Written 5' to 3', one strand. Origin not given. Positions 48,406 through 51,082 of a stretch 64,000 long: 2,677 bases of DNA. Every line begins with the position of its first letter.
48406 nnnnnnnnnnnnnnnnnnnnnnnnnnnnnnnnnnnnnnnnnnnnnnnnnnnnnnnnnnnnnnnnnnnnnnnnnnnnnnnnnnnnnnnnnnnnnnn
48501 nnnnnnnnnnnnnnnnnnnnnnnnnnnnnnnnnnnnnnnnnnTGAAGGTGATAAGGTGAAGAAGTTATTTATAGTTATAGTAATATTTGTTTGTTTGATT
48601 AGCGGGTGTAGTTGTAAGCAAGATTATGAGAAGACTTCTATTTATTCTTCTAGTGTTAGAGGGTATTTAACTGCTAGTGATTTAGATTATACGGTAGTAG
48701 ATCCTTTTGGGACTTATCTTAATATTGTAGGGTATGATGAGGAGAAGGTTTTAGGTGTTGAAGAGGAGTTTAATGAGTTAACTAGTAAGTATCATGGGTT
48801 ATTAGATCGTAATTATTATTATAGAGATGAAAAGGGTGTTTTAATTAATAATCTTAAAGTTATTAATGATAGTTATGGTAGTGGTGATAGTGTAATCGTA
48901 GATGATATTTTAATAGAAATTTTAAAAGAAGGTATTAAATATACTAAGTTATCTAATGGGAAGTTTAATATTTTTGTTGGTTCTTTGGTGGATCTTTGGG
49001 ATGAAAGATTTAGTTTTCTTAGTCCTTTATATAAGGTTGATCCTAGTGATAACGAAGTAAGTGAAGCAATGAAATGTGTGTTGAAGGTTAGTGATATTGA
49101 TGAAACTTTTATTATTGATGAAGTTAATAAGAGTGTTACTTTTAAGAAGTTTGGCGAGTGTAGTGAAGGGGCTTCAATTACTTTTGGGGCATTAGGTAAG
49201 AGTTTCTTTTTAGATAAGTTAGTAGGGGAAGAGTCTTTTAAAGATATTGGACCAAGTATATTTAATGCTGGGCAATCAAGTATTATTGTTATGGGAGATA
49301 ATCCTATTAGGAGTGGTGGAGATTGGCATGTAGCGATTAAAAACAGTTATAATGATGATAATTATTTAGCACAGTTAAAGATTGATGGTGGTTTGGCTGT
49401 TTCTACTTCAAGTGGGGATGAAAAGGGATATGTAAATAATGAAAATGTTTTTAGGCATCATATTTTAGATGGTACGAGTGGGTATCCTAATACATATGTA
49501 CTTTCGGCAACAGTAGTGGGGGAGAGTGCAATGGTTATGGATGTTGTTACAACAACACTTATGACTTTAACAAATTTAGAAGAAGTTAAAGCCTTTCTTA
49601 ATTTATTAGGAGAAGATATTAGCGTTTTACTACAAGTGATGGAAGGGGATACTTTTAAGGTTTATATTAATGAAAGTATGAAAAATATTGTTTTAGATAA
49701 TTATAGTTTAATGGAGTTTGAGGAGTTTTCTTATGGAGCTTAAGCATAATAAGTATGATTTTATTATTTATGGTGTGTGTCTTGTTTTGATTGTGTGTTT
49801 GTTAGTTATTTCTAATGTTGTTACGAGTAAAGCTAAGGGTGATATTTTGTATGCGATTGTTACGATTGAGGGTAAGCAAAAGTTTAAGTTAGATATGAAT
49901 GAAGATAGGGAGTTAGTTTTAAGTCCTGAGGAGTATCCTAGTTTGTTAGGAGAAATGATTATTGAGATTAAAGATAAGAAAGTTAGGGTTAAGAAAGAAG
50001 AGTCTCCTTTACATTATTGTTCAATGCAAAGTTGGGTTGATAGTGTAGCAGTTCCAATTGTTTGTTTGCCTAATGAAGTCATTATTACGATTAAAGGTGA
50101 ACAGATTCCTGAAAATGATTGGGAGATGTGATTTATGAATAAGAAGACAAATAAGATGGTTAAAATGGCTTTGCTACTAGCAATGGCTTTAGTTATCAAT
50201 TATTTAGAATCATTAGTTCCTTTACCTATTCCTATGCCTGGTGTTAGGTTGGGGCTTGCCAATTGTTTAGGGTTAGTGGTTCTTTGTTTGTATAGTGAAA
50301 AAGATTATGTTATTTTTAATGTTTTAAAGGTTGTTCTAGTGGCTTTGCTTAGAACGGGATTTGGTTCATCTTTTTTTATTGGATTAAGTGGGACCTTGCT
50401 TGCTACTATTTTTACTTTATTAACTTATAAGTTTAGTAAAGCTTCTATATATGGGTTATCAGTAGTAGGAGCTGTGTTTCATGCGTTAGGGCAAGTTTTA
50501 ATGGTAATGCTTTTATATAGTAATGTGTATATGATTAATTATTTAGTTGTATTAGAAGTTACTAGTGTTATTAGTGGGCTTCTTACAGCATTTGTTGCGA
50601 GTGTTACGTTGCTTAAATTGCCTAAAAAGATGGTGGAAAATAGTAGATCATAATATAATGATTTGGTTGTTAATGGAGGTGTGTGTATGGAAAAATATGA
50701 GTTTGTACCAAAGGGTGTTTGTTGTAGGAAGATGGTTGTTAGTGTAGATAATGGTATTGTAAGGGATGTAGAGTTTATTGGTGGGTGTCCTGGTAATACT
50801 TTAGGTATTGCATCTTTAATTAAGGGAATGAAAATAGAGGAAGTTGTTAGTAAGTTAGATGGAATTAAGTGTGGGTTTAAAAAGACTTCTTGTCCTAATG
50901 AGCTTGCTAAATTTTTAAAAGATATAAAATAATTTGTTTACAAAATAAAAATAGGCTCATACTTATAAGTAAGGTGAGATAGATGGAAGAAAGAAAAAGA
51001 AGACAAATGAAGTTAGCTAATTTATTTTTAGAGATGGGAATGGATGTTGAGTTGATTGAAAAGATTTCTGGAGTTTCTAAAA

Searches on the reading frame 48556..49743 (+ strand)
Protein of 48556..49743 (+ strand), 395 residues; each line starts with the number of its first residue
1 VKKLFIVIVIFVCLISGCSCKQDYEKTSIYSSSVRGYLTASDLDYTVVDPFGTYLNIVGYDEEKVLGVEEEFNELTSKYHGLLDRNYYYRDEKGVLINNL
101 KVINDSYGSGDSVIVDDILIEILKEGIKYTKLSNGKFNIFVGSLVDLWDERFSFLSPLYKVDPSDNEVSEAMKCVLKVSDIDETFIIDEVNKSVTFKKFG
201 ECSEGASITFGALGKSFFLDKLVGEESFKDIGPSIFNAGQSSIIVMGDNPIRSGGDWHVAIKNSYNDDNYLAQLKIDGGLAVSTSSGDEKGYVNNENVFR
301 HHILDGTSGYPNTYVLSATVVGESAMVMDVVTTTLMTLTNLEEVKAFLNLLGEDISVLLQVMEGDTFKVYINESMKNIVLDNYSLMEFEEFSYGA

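Call 3: search_protein_families(library=pfam, proteins=[window:48556-49743:+], max_evalue=0.1)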
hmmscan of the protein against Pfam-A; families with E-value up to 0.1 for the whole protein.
window:48556-49743:+ (395 aa): 1 family
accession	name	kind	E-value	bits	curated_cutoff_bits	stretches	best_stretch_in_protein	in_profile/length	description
PF02424.20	ApbE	-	1.3e-32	113.8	25.6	1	52-351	2-258/266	ApbE family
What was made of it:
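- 48556..49743 (+): apbE (395 aa, lipoprotein-type N-terminus), flavin transferase. Call 3: PF02424 at 113.8 bits.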

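Call 4: search_protein_families(library=ncbifam, proteins=[window:48556-49743:+], max_evalue=0.1)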
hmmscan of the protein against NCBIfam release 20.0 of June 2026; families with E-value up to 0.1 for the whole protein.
window:48556-49743:+ (395 aa): 5 families
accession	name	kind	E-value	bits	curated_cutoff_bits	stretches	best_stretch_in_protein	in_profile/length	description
NF007774.0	PRK10461.1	equivalog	1.8e-11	43.5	498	1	103-380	88-347/351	FAD:protein FMN transferase ApbE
NF041428.1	TrsH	subfamily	0.012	15.7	150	1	1-24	1-24/149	TrsH/TraH family protein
NF041193.1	lipo_SP0191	subfamily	0.034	14.2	75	1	1-29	1-29/190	SP0191 family lipoprotein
NF038215.1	acineto_lipo_PV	hypoth_equivalog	0.056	13.2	33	1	2-29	2-29/55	NF038215 family lipoprotein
NF050142.1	PG1828_fam_lipo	equivalog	0.079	13.7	50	0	1-26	1-25/59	PG1828 family lipoprotein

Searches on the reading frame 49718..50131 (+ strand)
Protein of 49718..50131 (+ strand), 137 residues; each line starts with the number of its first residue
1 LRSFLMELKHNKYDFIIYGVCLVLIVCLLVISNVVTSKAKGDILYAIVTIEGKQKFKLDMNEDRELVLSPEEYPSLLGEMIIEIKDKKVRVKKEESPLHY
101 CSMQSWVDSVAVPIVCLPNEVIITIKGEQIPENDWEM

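Call 3: search_protein_families(library=pfam, proteins=[window:49718-50131:+], max_evalue=0.1)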
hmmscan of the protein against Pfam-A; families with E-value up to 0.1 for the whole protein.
window:49718-50131:+ (137 aa): 2 families
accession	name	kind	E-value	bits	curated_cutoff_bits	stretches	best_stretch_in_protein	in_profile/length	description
PF07009.16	NusG_II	-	3.5e-20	72.6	29.6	1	22-128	4-106/107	NusG domain II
PF07843.16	DUF1634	-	0.02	15.4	27.5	1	9-50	49-91/102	Protein of unknown function (DUF1634)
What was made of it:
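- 49718..50131 (+): NusG domain II-containing membrane protein (137 aa). Call 3: PF07009 at 72.6 bits.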

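Call 4: search_protein_families(library=ncbifam, proteins=[window:49718-50131:+], max_evalue=0.1)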
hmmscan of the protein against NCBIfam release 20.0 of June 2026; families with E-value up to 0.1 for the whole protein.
window:49718-50131:+ (137 aa): 2 families
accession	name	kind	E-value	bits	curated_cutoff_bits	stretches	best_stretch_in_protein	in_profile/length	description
TIGR03408.1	urea_trans_UrtC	equivalog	0.04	13.6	296.2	0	6-56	157-207/313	urea ABC transporter permease subunit UrtC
NF012223.0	erm_F_23S_MT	exception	0.076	12.3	575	1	7-85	183-260/266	23S rRNA (adenine(2058)-N(6))-methyltransferase Erm(F)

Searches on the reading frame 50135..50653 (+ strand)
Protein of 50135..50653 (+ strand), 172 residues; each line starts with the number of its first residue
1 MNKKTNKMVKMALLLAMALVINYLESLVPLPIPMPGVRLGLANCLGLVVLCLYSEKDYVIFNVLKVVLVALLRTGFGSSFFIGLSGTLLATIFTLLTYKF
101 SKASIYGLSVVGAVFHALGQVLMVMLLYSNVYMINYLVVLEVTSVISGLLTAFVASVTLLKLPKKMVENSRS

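Call 3: search_protein_families(library=pfam, proteins=[window:50135-50653:+], max_evalue=0.1)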
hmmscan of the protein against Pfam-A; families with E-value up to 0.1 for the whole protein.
window:50135-50653:+ (172 aa): 2 families
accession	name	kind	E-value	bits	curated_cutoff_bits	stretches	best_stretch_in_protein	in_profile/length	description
PF07456.16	Hpre_diP_synt_I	-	6.3e-32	111.1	30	1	14-156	1-145/147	Heptaprenyl diphosphate synthase component I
PF12822.12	ECF_trnsprt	-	1.4e-05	25.7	30.7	1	6-162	1-155/169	ECF transporter, substrate-specific component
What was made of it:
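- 50135..50653 (+): Hpre_diP_synt_I / ECF-S-like membrane protein (172 aa). Call 3: PF07456 at 111 bits.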

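Call 4: search_protein_families(library=ncbifam, proteins=[window:50135-50653:+], max_evalue=0.1)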
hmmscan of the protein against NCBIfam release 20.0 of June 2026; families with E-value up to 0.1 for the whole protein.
window:50135-50653:+ (172 aa): 0 families

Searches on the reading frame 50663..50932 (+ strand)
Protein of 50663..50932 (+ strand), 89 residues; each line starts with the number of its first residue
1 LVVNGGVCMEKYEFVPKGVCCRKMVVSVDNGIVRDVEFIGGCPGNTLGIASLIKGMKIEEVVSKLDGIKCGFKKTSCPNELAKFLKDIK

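Call 44: search_protein_families(library=pfam, proteins=[window:50663-50932:+], max_evalue=0.00001)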
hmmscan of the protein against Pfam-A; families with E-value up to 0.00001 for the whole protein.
window:50663-50932:+ (89 aa): 1 family
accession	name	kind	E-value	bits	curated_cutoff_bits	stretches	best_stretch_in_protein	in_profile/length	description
PF12637.14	TSCPD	-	1.7e-25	89.6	22.8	1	12-87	3-86/88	TSCPD domain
